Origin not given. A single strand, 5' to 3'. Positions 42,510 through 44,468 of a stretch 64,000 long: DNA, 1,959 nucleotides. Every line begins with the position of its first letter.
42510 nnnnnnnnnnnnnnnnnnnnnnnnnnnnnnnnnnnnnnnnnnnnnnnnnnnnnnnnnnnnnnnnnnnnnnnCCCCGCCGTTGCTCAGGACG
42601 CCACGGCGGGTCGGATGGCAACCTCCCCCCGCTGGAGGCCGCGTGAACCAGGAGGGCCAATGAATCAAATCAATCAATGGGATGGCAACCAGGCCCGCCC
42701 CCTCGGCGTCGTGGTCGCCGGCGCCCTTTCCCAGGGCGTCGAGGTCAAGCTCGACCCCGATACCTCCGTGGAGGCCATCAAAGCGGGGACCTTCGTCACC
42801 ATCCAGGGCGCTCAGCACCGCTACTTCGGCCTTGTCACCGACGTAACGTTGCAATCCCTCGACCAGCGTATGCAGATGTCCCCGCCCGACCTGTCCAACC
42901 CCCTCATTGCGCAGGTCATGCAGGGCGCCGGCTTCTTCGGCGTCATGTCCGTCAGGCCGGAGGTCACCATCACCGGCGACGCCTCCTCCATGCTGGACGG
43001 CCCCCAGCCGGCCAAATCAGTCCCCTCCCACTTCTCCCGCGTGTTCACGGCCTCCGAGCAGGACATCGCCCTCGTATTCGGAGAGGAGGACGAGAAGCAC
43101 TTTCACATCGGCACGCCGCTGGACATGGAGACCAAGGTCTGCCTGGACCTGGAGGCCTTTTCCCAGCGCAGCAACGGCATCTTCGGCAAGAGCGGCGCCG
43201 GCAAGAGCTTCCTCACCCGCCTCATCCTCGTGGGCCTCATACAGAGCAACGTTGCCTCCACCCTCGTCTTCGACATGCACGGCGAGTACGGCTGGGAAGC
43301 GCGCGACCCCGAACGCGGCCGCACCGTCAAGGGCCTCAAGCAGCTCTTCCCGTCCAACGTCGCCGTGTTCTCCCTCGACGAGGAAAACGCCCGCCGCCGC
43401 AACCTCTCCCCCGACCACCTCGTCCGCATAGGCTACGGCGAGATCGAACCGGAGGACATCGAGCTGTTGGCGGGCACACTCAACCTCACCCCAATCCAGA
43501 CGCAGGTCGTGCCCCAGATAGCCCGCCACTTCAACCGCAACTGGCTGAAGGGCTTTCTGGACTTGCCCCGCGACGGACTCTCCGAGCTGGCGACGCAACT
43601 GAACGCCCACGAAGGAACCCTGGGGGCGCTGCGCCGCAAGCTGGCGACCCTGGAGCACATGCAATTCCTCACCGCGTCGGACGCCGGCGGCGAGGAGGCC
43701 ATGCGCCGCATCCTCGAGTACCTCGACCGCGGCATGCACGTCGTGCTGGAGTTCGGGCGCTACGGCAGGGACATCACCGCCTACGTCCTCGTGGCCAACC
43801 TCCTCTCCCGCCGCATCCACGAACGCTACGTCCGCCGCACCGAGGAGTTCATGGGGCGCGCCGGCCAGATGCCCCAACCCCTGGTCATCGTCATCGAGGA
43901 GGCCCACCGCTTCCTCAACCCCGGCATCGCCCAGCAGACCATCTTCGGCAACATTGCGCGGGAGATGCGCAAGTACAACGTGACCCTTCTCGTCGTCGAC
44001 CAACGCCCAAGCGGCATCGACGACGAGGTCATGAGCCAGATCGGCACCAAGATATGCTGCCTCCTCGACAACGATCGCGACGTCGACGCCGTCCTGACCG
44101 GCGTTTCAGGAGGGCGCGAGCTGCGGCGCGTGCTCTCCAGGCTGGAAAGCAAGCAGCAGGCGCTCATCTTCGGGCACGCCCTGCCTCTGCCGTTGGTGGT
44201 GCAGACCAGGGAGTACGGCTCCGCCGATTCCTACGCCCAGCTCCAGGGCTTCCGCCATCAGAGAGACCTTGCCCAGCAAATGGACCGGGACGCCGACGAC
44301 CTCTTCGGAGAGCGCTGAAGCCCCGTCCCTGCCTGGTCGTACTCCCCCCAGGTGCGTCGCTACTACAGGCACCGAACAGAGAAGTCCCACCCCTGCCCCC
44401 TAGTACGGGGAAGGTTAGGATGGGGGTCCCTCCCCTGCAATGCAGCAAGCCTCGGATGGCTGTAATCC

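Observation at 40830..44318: Tightly coupled nurA, barrel-like ORF and herA triad: possible undescribed three-component HerA system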

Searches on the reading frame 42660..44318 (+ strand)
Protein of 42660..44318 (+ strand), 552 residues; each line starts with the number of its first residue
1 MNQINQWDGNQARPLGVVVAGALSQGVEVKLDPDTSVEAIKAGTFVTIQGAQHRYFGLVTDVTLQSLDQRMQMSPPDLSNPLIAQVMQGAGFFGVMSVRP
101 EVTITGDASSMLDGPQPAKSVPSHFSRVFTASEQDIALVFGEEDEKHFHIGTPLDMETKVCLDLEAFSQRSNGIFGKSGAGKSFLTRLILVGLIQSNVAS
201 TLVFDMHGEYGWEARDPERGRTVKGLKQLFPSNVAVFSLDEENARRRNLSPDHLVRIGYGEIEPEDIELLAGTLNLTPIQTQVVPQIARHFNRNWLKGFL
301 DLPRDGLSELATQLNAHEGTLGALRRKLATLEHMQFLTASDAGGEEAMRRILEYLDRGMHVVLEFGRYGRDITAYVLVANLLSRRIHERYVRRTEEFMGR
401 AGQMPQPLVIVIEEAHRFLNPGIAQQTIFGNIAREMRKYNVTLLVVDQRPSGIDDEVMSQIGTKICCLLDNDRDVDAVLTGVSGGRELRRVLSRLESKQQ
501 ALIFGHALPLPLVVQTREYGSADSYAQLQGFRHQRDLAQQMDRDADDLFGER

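Call 6: search_protein_families(library=pfam, proteins=[window:42660-44318:+], max_evalue=0.1)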
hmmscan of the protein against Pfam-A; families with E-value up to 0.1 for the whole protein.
window:42660-44318:+ (552 aa): 7 families
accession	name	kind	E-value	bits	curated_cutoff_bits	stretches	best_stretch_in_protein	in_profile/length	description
PF01935.23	DUF87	-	1.2e-31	111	23.2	1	148-386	1-220/220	Helicase HerA, central domain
PF09378.16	HAS-barrel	-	0.00014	22.3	25.2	1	16-65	2-48/90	HAS barrel domain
PF13191.12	AAA_16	-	0.0025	18.8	32.6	0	360-419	86-145/167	AAA ATPase domain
PF13401.12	AAA_22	-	0.0042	17.8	27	0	174-193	10-29/130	AAA domain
PF12846.13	AAA_10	-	0.0062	16.1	27.5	0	174-251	26-92/362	AAA-like domain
PF00005.33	ABC_tran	-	0.025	15.6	25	0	170-191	12-33/137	ABC transporter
PF05872.18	HerA_C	-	0.083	12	22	0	320-466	177-318/502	Helicase HerA-like C-terminal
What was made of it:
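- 42660..44318 (+): herA: HerA-type hexameric translocase ATPase, 552 aa, with its own N-terminal barrel. HAS-barrel scores 22.3 bits, below the 25.2 cut-off (call 6).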

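Call 7: search_protein_families(library=ncbifam, proteins=[window:42660-44318:+], max_evalue=1)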
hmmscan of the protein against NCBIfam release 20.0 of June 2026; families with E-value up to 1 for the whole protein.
window:42660-44318:+ (552 aa): 19 families
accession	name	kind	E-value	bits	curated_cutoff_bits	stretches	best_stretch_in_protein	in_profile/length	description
NF040937.1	HerA_Thermprot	equivalog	5.3e-25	87.8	800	2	394-519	338-464/487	DNA double-strand break repair helicase HerA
NF042943.1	HerA_antiphage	equivalog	1.4e-24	86.6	800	2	397-518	424-551/566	anti-phage-associated helicase HerA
NF040819.1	helicase_HerA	equivalog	1.6e-22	79.8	970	2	385-519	381-517/561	DNA double-strand break repair helicase HerA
NF053655.1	CedD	equivalog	1.9e-19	69.7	600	2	372-515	385-524/527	DNA-translocating ATPase CedD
NF042944.1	HerA_antiphage_2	equivalog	8e-16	57.9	850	2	400-520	421-546/576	anti-phage-associated helicase HerA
NF033849.1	ser_rich_anae_1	subfamily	3.7e-07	27.9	650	1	361-482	977-1103/1163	serine-rich protein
NF045975.1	VirB4_plasma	equivalog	3.8e-06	24.9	590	2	145-211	488-556/894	Mbov_0397 family ICE element conjugal transfer ATPase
TIGR00929.1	VirB4_CagE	subfamily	0.00011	20.6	643.1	1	385-466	626-698/792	VirB4 family type IV secretion/conjugal transfer ATPase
NF041214.1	plasmid_TraB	equivalog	0.0087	14.6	800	1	404-479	345-419/639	plasmid transfer protein TraB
TIGR04520.1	ECF_ATPase_1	equivalog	0.011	15.2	315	0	173-207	32-65/269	energy-coupling factor transporter ATPase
NF010156.0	PRK13635.1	equivalog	0.013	14.7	392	0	89-115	148-173/279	energy-coupling factor ABC transporter ATP-binding protein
TIGR02746.1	TraC-F-type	equivalog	0.013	13.4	567.05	0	407-449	641-684/800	type IV secretion system protein TraC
TIGR02142.1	modC_ABC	equivalog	0.02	14.2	285.05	1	162-200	16-53/353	molybdenum ABC transporter ATP-binding protein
NF011659.0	PRK15079.1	equivalog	0.051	12.3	540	1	134-197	15-77/334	murein tripeptide/oligopeptide ABC transporter ATP binding protein OppF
TIGR02769.1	nickel_nikE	equivalog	0.079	12.4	332.55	1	168-195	36-62/265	nickel import ATP-binding protein NikE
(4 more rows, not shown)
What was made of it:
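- HerA scores about 87 bits against the NCBIfam antiphage HerA equivalog, whose cut-off is 800 (call 7).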

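Call 8: search_protein_families(library=padloc, proteins=[window:42660-44318:+], max_evalue=1)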
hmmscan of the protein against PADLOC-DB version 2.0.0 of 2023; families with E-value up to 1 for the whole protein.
window:42660-44318:+ (552 aa): 15 families
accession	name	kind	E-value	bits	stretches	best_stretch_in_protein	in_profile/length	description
PDLC04105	HerA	-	3.3e-38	129.6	2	395-518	414-537/576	-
PDLC04100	HerA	-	9.2e-26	88.6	2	396-517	429-556/580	-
PDLC02185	HerA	-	2.3e-24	84.1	2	396-517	435-562/585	-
PDLC04103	HerA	-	8.1e-24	81.9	2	400-517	432-557/579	-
PDLC04102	HerA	-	1.1e-22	78.2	2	378-518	483-621/654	-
PDLC04106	HerA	-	6.2e-19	66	2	401-519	505-631/667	-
PDLC04098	HerA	-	3.3e-18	63.6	2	381-519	505-649/686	-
PDLC04140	mad8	-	5.8e-15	53.6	1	173-480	31-264/314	mads_8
PDLC02188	HerA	-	9e-15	52.5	2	376-524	393-550/578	-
PDLC04097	HerA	-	2.7e-11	40.8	2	404-518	471-594/618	-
PDLC04104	HerA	-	1.7e-10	38.2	1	403-512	216-332/379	-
PDLC04107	HerA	-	1.6e-09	35.2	1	27-212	25-212/306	-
PDLC04099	HerA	-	1.7e-09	35.3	1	25-210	21-210/214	-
PDLC04101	HerA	-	7.6e-08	29.5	1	142-210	140-209/400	-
PDLC01055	HerA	-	9.3e-07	26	2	403-518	414-526/532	Type III coevolved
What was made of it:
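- The best PADLOC hit of the window HerA is a defence HerA model, PDLC04105, at E 3e-38 (call 8).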

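Call 42: search_solved_structures(query=window:42660-44318:+, max_evalue=0.001, show_alignments=1)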
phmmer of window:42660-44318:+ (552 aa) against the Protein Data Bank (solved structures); distinct sequences matched with E-value up to 0.001: 9.
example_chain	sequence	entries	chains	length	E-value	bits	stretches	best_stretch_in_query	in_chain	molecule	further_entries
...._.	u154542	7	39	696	1.2e-19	73.5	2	402-512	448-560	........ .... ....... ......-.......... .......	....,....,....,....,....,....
4d2i_A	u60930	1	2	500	3.2e-17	65.5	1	378-516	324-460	HERA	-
9x1l_A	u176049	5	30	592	3.1e-16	62.3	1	390-519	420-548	DNA helicase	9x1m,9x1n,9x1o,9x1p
9c1m_M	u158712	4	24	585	1.2e-15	60.3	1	345-516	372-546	ATP-binding protein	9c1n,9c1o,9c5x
8j4u_M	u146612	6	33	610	5.2e-11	45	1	396-516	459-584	Nucleoside triphosphate hydrolase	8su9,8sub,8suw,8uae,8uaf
8xau_A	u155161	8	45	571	2.2e-10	42.9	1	377-517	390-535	ATP-binding protein | HerA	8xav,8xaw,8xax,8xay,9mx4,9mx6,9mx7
8ziq_M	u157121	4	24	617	2.4e-10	42.9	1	347-495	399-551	HerA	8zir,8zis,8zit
8yho_A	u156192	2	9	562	1.4e-07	33.7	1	409-521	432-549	DUF87 domain-containing protein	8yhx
8wet_A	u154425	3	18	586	8.1e-07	31.2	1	370-477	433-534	TdpA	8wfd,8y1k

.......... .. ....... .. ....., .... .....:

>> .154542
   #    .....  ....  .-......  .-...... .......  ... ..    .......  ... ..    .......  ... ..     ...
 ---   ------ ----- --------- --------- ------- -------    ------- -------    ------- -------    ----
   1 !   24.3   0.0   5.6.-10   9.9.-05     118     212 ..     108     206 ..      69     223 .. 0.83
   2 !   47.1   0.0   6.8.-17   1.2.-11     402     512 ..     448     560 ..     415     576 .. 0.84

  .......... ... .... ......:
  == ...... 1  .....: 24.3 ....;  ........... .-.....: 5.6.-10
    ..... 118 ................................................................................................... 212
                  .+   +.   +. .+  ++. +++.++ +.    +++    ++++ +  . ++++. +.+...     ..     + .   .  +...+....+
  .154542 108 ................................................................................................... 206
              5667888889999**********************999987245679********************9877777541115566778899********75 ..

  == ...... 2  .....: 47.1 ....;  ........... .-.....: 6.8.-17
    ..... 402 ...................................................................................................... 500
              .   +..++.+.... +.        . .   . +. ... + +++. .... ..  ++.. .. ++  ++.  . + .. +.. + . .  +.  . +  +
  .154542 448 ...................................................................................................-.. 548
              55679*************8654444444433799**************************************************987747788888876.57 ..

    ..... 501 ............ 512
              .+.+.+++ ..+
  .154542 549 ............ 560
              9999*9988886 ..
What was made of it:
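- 42660..44318 (+): It is only distantly related to solved HerAs: best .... at E 1e-19, and D. radiodurans HerA is not hit (call 42).
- Closest known: Bacterial NurA-HerA of Deinococcus radiodurans. Different: The HerA here is so distant that phmmer does not find D. radiodurans HerA at E<=1e-3 (call 42).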

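Call 51: find_homologous_proteins(query=window:42660-44318:+, max_evalue=1e-10)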
Query window:42660-44318:+ (552 aa): 8000 proteins with E <= 1e-10 among 8000 candidates; the best 120 are listed.
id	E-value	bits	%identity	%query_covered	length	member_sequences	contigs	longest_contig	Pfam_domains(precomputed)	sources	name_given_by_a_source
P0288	0.0e+0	1222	98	100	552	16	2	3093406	PF01935.24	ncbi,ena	-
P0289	0.0e+0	1108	89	99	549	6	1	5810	PF01935.24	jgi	jgi:DNA helicase HerA-like ATPase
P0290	8.2e-232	789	68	95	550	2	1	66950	PF01935.24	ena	-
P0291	3.6e-226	770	63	99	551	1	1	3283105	PF01935.24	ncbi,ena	-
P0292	5.1e-226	769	64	97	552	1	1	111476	PF01935.24,PF09378.17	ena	-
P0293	7.3e-226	769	64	97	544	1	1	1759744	PF01935.24,PF09378.17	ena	-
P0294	2.1e-224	764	64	98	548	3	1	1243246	PF01935.24,PF09378.17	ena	-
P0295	2.5e-223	761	64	97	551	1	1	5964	PF01935.24,PF09378.17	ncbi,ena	-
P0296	2.5e-223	761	64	97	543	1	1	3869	PF01935.24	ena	-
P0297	9.8e-221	752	62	100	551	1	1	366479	PF01935.24,PF09378.17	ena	-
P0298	1.8e-220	751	61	99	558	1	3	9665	PF01935.24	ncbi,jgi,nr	ncbi:MAG: ATP-binding protein [SAR202 cluster bacterium]|jgi:hypothetical protein|nr:ATP-binding pro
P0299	3.2e-220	750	63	98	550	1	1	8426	PF01935.24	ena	-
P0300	7.0e-220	749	61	99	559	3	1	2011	PF01935.24,PF09378.17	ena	-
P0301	7.4e-220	749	62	98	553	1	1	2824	PF01935.24,PF09378.17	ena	-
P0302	1.9e-218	744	61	98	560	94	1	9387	PF01935.24,PF09378.17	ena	-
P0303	2.9e-218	744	61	98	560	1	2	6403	PF01935.24,PF09378.17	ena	-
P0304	3.1e-218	744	61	97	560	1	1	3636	PF01935.24,PF09378.17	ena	-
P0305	4.0e-218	743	61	98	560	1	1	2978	PF01935.24,PF09378.17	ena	-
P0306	4.2e-218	743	61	98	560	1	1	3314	PF01935.24,PF09378.17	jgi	-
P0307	4.8e-218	743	61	98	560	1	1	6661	PF01935.24,PF09378.17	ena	-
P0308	5.5e-218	743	61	98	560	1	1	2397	PF01935.24,PF09378.17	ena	-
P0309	5.5e-218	743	61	98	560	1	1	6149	PF01935.24,PF09378.17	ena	-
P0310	5.6e-218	743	61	98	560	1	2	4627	PF01935.24,PF09378.17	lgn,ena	-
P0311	6.9e-218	743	61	97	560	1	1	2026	PF01935.24,PF09378.17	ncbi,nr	ncbi:MAG: ATP-binding protein [Acidimicrobiales bacterium]|nr:ATP-binding protein [Acidimicrobiales 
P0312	7.3e-218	743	61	98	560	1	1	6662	PF01935.24,PF09378.17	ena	-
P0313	7.8e-218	742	61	98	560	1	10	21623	PF01935.24,PF09378.17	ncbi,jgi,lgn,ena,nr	ncbi:MAG: ATP-binding protein [Dehalococcoidia bacterium]|nr:ATP-binding protein [Dehalococcoidia ba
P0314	8.0e-218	742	60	98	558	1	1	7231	PF01935.24,PF09378.17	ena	-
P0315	9.2e-218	742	61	97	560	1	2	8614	PF01935.24,PF09378.17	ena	-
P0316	1.0e-217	742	63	98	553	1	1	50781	PF01935.24,PF09378.17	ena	-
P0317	1.1e-217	742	61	98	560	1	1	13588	PF01935.24,PF09378.17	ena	-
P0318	1.2e-217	742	62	97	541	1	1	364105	PF01935.24,PF09378.17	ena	-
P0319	3.5e-217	740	60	99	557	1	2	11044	PF01935.24,PF09378.17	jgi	jgi:DNA helicase HerA-like ATPase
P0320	3.6e-217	740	60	98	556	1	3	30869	PF01935.24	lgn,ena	-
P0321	3.7e-217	740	61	98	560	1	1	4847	PF01935.24,PF09378.17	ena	-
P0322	5.0e-217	740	61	98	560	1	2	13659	PF01935.24,PF09378.17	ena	-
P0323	7.1e-217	739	62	97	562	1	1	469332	PF01935.24,PF09378.17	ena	-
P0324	7.3e-217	739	61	98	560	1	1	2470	PF01935.24,PF09378.17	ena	-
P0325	7.3e-217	739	61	98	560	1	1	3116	PF01935.24,PF09378.17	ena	-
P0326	9.7e-217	739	61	100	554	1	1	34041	PF01935.24,PF09378.17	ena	-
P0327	1.1e-216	739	61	98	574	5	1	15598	PF01935.24,PF09378.17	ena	-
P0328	1.1e-216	739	61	97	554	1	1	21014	PF01935.24,PF09378.17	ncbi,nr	ncbi:MAG: hypothetical protein CL709_12030 [Chloroflexi bacterium]|nr:hypothetical protein [Chlorofl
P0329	1.2e-216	739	61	97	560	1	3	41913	PF01935.24,PF09378.17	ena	-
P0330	1.5e-216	738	61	98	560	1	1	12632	PF01935.24,PF09378.17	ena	-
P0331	2.7e-216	737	61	98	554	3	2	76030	PF01935.24,PF09378.17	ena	-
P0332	3.4e-216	737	61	97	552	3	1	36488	PF01935.24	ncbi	-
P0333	1.2e-215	735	60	99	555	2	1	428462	PF01935.24,PF09378.17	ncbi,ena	-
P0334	2.1e-215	734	61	98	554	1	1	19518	PF01935.24,PF09378.17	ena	-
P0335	5.2e-214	730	59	98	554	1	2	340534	PF01935.24,PF09378.17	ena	-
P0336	5.9e-214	730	60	98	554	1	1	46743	PF01935.24,PF09378.17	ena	-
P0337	8.2e-214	729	61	98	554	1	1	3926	PF01935.24,PF09378.17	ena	-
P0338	9.2e-214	729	60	97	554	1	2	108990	PF01935.24,PF09378.17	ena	-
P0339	1.3e-213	729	62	97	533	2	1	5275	PF01935.24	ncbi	-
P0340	1.8e-213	728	60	98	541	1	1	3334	PF01935.24,PF09378.17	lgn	-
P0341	1.9e-213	728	59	97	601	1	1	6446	PF01935.24,PF09378.17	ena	-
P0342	1.9e-213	728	57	100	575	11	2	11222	PF01935.24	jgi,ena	-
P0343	2.0e-213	728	60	98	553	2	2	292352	PF01935.24,PF09378.17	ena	-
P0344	2.5e-213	728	62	97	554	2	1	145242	PF01935.24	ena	-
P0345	4.7e-213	727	61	97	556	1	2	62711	PF01935.24,PF09378.17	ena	-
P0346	5.0e-213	727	60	100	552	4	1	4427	PF01935.24,PF09378.17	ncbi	-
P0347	5.1e-213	727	60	97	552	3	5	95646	PF01935.24,PF09378.17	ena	-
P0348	6.3e-213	726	59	99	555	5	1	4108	PF01935.24,PF09378.17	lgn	-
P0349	2.0e-212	725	60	98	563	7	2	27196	PF01935.24,PF09378.17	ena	-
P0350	2.1e-212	724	61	97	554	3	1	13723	PF01935.24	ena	-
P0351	2.2e-212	724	60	98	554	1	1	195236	PF01935.24,PF09378.17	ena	-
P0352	2.5e-212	724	61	98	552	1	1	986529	PF01935.24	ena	-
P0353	4.7e-212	723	60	98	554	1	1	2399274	PF01935.24,PF09378.17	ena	-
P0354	8.2e-212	723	60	98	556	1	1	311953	PF01935.24,PF09378.17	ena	-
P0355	1.3e-211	722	60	97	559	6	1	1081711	PF01935.24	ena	-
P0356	1.4e-211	722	60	98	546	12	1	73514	PF01935.24,PF09378.17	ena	-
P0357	4.1e-211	720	61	96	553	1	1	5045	PF01935.24,PF09378.17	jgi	-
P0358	7.4e-211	719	60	97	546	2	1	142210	PF01935.24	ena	-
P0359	8.7e-211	719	59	99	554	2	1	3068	PF01935.24,PF09378.17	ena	-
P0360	1.3e-210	719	60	98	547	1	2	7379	PF01935.24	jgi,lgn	jgi:hypothetical protein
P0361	1.3e-210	719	59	100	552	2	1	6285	PF01935.24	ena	-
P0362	1.5e-210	718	59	98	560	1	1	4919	PF01935.24,PF09378.17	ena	-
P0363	2.0e-210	718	58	97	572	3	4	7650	PF01935.24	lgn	-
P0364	2.2e-210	718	60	97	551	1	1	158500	PF01935.24,PF09378.17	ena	-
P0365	2.5e-210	718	59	98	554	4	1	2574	PF01935.24,PF09378.17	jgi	jgi:hypothetical protein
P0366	2.7e-210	718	60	96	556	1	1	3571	PF01935.24,PF09378.17,PF13401.13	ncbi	ncbi:MAG: helicase HerA domain-containing protein, partial [Dehalococcoidia bacterium]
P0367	3.4e-210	717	56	99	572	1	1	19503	PF01935.24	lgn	-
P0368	4.7e-210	717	60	97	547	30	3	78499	PF01935.24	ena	-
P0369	7.5e-210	716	60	97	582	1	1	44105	PF01935.24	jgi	jgi:DNA helicase HerA-like ATPase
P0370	8.5e-210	716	60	98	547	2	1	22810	PF01935.24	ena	-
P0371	1.2e-209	715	59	98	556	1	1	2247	PF01935.24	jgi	jgi:DNA helicase HerA-like ATPase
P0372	1.5e-209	715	61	97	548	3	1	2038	PF01935.24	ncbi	ncbi:MAG: ATP-binding protein [Dehalococcoidia bacterium]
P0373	2.3e-209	714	59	98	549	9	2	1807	PF01935.24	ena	-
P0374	2.7e-209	714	61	97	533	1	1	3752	PF01935.24,PF09378.17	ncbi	-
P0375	3.4e-209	714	60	97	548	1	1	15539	PF01935.24,PF09378.17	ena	-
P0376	4.5e-209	714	59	98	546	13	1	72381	PF01935.24,PF09378.17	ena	-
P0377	6.8e-209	713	59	97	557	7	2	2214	PF01935.24,PF09378.17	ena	-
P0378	7.0e-209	713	59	97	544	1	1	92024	PF01935.24,PF09378.17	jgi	jgi:DNA helicase HerA-like ATPase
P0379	7.1e-209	713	60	99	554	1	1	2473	PF01935.24,PF09378.17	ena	-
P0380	1.3e-208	712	58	100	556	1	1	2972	PF01935.24,PF09378.17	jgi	-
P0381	1.7e-208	712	59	97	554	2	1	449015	PF01935.24,PF09378.17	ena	-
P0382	1.8e-208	712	60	98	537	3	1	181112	PF01935.24,PF09378.17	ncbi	-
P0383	1.9e-208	711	60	97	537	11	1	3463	PF01935.24,PF09378.17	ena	-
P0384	1.9e-208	711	59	97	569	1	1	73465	PF01935.24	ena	-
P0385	2.2e-208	711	59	98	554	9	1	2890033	PF01935.24,PF09378.17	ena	-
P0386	2.4e-208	711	59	100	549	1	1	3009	PF01935.24,PF09378.17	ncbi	-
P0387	2.5e-208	711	60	97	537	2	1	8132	PF01935.24,PF09378.17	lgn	-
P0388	2.6e-208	711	60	99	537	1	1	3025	PF01935.24,PF09378.17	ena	-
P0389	2.7e-208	711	58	98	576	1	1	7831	PF01935.24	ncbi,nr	ncbi:MAG: ATP-binding protein [Chloroflexi bacterium]|nr:ATP-binding protein [Chloroflexota bacteriu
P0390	3.2e-208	711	59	100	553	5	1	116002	PF01935.24,PF09378.17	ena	-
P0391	3.6e-208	711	58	98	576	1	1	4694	PF01935.24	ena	-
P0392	3.8e-208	710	60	97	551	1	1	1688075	PF01935.24,PF09378.17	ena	-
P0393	4.1e-208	710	58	100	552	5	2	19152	PF01935.24,PF09378.17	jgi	-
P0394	4.4e-208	710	58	98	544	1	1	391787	PF01935.24,PF09378.17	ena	-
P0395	5.1e-208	710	59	98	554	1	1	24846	PF01935.24,PF09378.17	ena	-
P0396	6.7e-208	710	58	98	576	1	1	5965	PF01935.24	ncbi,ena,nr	ncbi:MAG: ATP-binding protein [Chloroflexi bacterium]|nr:ATP-binding protein [Chloroflexota bacteriu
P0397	6.9e-208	710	58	98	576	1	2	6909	PF01935.24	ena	-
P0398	6.9e-208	710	58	98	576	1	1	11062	PF01935.24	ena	-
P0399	7.2e-208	710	58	98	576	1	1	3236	PF01935.24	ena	-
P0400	7.2e-208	710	59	97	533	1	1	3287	PF01935.24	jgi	jgi:hypothetical protein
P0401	9.3e-208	709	58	98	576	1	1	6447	PF01935.24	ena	-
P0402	9.3e-208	709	58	98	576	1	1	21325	PF01935.24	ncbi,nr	ncbi:MAG: ATP-binding protein [Chloroflexi bacterium]|nr:ATP-binding protein [Chloroflexota bacteriu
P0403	9.3e-208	709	58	98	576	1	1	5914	PF01935.24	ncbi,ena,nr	ncbi:MAG: ATP-binding protein [Chloroflexi bacterium]|nr:ATP-binding protein [Chloroflexota bacteriu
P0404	9.5e-208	709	58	98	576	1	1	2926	PF01935.24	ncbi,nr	ncbi:MAG: ATP-binding protein [Chloroflexi bacterium]|nr:ATP-binding protein [Chloroflexota bacteriu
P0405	9.6e-208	709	60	94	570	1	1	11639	PF01935.24,PF09378.17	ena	-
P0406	9.9e-208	709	60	97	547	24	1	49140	PF01935.24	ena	-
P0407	1.2e-207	709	61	98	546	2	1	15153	PF01935.24,PF09378.17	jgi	-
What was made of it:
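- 42660..44318 (+): More than 8,000 homologues at about 57-64% identity, most carrying PF09378 plus PF01935 (call 51).
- On HerA / FtsK-HerA superfamily translocase: Most close homologues carry precomputed PF09378 (call 51).
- HerA keeps its own barrel (call 51), so X is not replacing a lost domain.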
